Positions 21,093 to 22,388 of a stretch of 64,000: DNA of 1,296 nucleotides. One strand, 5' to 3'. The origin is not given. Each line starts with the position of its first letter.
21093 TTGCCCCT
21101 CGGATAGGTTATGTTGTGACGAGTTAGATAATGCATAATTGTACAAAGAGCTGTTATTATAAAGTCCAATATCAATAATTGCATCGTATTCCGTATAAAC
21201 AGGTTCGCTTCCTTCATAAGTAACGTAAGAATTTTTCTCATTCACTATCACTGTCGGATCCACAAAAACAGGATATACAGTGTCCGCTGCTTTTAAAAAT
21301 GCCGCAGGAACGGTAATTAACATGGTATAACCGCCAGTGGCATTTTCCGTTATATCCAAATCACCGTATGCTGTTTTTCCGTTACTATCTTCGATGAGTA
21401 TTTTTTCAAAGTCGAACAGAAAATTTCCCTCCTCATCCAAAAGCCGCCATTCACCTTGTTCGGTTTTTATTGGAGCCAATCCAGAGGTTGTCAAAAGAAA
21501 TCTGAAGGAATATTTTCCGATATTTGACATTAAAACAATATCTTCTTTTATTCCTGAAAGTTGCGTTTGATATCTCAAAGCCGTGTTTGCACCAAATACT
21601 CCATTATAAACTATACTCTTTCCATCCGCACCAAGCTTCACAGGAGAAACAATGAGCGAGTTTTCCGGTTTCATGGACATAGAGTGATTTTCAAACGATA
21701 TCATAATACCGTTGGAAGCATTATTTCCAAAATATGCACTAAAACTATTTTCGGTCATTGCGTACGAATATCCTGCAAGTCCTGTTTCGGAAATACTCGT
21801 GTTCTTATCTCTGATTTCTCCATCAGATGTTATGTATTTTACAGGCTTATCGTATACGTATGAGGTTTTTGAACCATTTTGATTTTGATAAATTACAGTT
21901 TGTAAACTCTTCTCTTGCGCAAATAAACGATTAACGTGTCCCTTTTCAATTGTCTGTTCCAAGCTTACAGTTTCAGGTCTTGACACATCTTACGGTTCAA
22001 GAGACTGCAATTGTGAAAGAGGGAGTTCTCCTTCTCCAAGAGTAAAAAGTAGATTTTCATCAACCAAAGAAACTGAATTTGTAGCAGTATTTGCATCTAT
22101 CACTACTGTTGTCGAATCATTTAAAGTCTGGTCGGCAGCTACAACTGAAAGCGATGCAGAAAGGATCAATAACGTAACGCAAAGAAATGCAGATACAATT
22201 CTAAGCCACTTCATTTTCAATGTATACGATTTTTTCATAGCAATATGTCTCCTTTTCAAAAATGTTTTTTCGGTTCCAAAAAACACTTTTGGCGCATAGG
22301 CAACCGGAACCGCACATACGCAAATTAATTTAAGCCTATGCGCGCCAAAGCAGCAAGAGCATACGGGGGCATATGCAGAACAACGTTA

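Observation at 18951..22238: Secreted DNRLRE/ricin/Big_2/ricin/CHAT-like protein split from its signal peptide by a single in-frame TAA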

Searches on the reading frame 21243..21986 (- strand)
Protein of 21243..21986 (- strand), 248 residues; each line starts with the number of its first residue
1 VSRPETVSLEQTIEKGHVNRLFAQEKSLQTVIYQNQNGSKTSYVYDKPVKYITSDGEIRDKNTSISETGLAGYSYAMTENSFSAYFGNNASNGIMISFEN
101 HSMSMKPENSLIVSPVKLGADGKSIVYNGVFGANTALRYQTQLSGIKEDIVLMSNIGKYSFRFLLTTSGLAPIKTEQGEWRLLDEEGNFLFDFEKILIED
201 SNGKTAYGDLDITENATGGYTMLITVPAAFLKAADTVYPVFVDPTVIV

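Call 82: search_protein_families(library=pfam, proteins=[window:21243-21986:-], max_evalue=1)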
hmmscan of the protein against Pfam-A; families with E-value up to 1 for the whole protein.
seq(248 aa): 0 families
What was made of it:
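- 21252..21986 (-): N-terminal beta-sandwich domain (ORF aa 1-245; motifs HVNRL, KEDIVL, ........). It is shared with WapA/Rhs-type toxins of Listeria, Brevibacillus, Bacillus and actinomycetes. No Pfam family matches it (call 82).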

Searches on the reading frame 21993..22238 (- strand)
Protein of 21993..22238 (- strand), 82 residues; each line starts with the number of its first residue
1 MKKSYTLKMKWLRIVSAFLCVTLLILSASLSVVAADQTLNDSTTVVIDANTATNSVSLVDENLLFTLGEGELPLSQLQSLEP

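Call 3: search_protein_families(library=pfam, proteins=[window:21993-22238:-], max_evalue=1)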
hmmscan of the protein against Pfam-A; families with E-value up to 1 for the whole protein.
window:21993-22238:- (82 aa): 3 families
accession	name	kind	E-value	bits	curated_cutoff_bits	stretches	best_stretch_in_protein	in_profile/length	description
PF07271.16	Cytadhesin_P30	-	0.015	15.4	40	1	7-57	5-56/275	Cytadhesin P30/P32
PF08194.17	DIM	-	0.023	15.3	20.8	1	9-29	1-20/36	DIM protein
PF01616.22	Orbi_NS3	-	0.055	13.5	27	1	3-58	73-131/179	Orbivirus NS3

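Call 4: search_protein_families(library=ncbifam, proteins=[window:21993-22238:-], max_evalue=1)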
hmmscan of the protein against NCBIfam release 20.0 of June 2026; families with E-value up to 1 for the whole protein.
window:21993-22238:- (82 aa): 4 families
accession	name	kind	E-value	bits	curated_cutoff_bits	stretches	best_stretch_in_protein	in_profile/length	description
NF002765.0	PRK02833.1-3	equivalog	0.078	13.1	145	1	7-67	7-65/136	phosphate-starvation-inducible protein PsiE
NF033635.1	SLATT_fungal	domain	0.11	12.4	35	1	3-47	12-55/128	SLATT domain-containing protein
NF012027.0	PRK15483.1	equivalog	0.14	10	564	1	15-63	163-211/986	type III restriction-modification system endonuclease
TIGR04402.2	mob_CxxC_CxxC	subfamily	0.21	11.8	70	1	8-57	56-105/180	mobilome CxxCx(11)CxxC protein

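Call 100: list_cluster_members(proteins=[P0001, window:21993-22238:-])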
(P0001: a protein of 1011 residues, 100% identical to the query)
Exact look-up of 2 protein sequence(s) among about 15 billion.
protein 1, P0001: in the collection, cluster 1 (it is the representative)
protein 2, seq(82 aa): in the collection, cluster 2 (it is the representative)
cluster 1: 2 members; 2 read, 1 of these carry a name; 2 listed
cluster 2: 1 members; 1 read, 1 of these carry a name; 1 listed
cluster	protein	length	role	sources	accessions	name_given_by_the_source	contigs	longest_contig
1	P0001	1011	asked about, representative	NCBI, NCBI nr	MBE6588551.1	MAG: hypothetical protein E7643_00090 [Ruminococcaceae bacterium] | hypothetical protein [Oscillospiraceae bacterium]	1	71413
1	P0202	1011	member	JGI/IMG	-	-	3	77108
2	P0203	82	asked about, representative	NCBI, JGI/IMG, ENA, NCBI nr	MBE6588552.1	MAG: hypothetical protein E7643_00095 [Ruminococcaceae bacterium] | hypothetical protein [Oscillospiraceae bacterium]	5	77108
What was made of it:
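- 21993..22238 (-): 82-codon leader ORF. It holds a Sec-type signal peptide (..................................|ADQ) followed by a variable linker. The ATG is preceded by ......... It is annotated separately as MBE6588552.1 (call 100).
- Checked: NCBI annotates the two pieces as separate hypothetical proteins, MBE6588552.1 and MBE6588551.1 (call 100).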

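Call 102: find_encoding_contigs(protein=window:21993-22238:-, flank=4000, max_places=8)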
Protein seq(82 aa) (82 aa): 8 contigs read that carry it; 7 places shown.
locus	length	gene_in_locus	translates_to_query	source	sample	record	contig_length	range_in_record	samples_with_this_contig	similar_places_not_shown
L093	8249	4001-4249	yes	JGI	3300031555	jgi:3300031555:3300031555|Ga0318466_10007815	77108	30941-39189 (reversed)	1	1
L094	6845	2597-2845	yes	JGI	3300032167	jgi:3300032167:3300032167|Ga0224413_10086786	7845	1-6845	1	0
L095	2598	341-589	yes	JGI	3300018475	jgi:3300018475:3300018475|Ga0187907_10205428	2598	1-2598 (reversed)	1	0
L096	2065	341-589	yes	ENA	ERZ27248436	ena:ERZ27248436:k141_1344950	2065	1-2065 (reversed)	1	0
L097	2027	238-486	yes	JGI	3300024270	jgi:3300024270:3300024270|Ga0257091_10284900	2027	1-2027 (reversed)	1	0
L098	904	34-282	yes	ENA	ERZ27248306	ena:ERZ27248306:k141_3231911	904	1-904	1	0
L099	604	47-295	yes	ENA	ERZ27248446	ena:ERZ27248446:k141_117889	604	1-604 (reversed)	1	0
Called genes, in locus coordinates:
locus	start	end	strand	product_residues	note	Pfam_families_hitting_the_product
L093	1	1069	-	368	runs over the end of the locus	PF12725:DUF3810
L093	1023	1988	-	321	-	PF00849:PseudoU_synth_2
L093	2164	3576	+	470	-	PF13855:LRR_8 (faint), PF23952:LRR_EndoS (faint), PF13306:LRR_5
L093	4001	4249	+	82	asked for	-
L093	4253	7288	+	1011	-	PF02368:Big_2, PF26918:Ig_Eae (weak), PF14200:RicinB_lectin_2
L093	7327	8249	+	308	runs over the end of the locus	-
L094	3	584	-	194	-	?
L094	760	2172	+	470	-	PF13855:LRR_8 (faint), PF23952:LRR_EndoS (faint), PF13306:LRR_5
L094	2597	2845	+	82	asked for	-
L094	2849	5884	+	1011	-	PF02368:Big_2, PF26918:Ig_Eae (weak), PF14200:RicinB_lectin_2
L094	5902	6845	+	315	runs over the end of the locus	-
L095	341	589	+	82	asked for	-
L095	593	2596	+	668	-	?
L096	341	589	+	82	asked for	-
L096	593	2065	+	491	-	?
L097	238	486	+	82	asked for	-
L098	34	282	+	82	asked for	-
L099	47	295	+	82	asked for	-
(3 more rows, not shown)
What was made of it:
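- Checked: The 82-aa leader ORF ending in this TAA lies on 8 contigs from at least 7 samples (4 JGI, 3 ENA; call 102).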
